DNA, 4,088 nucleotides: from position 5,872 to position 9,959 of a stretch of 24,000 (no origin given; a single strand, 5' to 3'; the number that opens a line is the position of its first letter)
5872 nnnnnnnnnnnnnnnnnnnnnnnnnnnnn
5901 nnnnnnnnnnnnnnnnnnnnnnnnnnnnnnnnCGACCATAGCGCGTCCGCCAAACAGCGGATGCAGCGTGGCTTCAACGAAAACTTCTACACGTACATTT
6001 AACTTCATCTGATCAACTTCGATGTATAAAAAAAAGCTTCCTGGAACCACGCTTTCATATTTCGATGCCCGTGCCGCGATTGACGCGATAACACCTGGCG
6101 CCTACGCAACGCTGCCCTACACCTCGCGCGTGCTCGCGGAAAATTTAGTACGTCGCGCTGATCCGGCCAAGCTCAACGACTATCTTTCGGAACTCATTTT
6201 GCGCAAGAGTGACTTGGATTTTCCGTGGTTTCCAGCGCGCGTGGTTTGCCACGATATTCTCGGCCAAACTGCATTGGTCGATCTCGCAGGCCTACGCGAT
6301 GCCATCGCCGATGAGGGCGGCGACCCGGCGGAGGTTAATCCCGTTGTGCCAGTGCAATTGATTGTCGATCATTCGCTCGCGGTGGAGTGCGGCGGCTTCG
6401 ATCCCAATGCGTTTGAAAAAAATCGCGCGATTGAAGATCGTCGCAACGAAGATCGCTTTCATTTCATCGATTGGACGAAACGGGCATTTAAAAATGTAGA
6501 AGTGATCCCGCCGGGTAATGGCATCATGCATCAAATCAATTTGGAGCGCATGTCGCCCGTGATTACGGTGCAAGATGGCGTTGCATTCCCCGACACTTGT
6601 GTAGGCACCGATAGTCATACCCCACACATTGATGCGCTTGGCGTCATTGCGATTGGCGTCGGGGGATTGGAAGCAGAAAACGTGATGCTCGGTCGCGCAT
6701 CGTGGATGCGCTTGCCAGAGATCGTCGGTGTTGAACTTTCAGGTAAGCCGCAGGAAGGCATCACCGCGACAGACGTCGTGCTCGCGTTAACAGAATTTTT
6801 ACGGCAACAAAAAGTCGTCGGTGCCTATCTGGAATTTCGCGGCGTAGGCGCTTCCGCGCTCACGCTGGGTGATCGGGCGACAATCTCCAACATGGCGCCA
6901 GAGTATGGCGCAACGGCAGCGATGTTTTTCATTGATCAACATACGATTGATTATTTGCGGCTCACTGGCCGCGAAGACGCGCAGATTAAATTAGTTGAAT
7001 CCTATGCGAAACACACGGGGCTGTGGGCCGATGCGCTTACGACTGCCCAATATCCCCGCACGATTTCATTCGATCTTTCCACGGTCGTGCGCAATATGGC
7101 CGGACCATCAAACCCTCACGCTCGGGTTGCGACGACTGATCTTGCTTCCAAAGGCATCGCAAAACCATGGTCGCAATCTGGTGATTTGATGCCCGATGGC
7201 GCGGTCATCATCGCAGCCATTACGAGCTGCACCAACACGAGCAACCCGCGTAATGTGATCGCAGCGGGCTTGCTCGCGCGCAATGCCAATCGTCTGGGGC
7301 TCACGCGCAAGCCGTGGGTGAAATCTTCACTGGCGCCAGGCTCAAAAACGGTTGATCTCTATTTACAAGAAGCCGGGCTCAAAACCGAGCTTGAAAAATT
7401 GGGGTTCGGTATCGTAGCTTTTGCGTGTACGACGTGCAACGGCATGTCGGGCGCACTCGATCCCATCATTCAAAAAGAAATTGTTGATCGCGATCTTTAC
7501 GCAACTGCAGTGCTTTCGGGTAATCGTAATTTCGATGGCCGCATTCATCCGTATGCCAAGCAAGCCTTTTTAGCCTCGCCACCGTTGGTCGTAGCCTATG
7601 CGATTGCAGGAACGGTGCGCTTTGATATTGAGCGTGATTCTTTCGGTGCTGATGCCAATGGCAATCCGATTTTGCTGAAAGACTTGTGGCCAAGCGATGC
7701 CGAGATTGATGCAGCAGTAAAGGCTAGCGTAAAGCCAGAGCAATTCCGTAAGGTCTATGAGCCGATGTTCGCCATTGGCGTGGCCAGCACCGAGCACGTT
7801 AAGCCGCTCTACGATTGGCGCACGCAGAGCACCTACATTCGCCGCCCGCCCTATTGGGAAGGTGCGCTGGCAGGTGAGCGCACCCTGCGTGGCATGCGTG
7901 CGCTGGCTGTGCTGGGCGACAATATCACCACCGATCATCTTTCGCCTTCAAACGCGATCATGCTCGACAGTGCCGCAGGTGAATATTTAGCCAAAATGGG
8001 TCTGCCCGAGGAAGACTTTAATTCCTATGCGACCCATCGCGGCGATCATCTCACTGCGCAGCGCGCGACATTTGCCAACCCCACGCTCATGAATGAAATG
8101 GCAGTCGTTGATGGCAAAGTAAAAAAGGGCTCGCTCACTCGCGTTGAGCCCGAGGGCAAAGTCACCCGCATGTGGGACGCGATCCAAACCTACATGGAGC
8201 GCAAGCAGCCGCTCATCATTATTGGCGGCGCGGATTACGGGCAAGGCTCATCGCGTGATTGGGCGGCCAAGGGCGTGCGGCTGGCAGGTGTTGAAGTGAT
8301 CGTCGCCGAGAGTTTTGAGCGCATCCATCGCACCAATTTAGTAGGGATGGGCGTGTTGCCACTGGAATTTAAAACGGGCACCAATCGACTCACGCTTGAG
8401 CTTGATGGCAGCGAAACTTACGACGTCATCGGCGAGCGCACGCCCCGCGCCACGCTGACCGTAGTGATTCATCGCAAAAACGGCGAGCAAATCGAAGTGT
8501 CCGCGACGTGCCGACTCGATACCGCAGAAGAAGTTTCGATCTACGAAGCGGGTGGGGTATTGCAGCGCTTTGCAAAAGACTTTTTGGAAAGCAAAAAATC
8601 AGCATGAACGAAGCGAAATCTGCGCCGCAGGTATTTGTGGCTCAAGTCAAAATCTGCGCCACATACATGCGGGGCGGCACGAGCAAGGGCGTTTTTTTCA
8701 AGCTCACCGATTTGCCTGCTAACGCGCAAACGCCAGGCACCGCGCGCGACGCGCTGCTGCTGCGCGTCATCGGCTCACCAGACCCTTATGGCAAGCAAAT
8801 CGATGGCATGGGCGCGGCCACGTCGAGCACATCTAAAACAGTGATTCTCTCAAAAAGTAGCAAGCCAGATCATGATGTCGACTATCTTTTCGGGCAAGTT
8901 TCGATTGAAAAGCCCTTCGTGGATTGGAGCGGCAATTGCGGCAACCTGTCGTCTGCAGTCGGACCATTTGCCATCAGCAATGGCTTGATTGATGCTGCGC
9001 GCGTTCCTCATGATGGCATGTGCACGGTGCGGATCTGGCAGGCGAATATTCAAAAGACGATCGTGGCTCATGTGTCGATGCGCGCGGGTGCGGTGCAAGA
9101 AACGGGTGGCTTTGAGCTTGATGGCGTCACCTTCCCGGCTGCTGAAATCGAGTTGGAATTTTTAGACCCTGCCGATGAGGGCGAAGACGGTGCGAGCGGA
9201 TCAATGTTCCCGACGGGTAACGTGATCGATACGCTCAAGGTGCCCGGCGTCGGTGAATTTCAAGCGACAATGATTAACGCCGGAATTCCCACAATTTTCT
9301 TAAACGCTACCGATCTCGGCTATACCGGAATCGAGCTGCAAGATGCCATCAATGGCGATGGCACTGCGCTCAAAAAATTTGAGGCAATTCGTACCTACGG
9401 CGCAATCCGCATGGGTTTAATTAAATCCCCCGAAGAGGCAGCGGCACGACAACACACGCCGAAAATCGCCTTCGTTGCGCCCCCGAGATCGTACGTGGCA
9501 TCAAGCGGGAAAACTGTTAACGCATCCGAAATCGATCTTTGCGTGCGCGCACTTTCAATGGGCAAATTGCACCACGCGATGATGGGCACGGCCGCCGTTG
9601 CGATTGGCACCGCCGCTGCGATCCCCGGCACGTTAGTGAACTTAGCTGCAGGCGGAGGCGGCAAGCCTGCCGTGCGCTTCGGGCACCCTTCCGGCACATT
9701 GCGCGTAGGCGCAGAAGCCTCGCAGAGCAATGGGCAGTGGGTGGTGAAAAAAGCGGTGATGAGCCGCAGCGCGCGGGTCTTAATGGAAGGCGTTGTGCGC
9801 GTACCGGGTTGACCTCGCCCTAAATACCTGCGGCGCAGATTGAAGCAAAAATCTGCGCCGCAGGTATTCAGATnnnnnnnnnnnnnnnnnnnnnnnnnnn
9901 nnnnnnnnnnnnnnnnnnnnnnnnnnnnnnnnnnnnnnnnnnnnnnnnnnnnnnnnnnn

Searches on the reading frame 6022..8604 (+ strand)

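Call 18: search_protein_families(library=pfam, proteins=[window:6022-8604:+], max_evalue=0.001)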
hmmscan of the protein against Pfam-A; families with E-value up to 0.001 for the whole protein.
window:6022-8604:+ (861 aa): 2 families
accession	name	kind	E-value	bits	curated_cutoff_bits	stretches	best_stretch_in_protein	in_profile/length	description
PF00330.25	Aconitase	-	7.7e-134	447.6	28.7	1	66-530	15-463/463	Aconitase family (aconitate hydratase)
PF00694.25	Aconitase_C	-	3.6e-30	105.4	22.8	1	654-785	3-130/131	Aconitase C-terminal domain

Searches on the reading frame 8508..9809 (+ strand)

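Call 18: search_protein_families(library=pfam, proteins=[window:8508-9809:+], max_evalue=0.001)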
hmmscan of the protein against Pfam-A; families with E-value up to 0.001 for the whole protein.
window:8508-9809:+ (434 aa): 1 family
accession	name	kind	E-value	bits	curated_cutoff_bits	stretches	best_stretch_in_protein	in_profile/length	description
PF04303.18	PrpF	-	2.9e-169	563.3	27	1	46-433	1-371/371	PrpF protein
